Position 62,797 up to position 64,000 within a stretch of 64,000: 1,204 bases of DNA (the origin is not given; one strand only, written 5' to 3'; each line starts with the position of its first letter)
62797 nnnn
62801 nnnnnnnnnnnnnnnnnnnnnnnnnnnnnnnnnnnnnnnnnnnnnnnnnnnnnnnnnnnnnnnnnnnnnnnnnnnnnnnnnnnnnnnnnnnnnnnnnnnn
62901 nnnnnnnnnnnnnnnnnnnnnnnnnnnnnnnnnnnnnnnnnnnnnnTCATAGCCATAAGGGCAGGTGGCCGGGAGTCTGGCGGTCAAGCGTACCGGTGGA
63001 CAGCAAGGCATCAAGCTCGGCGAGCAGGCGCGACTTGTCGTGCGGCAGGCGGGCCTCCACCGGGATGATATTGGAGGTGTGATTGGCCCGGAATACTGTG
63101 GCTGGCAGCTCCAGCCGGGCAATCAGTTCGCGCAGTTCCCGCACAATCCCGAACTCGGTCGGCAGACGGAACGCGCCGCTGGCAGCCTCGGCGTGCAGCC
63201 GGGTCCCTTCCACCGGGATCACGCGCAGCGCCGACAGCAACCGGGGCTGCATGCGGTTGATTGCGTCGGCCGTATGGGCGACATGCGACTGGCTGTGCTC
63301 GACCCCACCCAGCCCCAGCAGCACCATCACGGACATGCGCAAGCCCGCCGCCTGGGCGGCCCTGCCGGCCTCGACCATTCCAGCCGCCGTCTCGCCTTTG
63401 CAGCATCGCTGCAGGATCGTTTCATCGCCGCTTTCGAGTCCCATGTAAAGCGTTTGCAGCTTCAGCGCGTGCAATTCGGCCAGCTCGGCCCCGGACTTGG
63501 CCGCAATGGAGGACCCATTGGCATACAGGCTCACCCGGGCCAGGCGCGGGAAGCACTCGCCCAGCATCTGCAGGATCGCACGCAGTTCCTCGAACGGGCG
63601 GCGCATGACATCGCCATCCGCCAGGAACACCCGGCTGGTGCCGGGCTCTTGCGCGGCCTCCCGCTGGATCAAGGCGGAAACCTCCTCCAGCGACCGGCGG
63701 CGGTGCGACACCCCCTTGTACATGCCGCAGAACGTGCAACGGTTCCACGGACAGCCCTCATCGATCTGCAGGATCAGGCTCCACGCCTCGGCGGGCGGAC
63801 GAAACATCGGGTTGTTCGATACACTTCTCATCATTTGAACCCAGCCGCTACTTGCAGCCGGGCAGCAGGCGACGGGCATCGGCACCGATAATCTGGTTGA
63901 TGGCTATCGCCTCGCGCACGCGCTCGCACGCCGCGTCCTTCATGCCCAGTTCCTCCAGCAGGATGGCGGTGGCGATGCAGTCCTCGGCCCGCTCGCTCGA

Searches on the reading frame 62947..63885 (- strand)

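Call 39: search_protein_families(library=pfam, proteins=[window:62947-63885:-], max_evalue=0.0001)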
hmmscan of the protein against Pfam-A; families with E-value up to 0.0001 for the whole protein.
window:62947-63885:- (312 aa): 1 family
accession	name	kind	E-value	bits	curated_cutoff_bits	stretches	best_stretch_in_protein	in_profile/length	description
PF04055.27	Radical_SAM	-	5.3e-16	59.7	29.5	1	43-193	5-152/166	Radical SAM superfamily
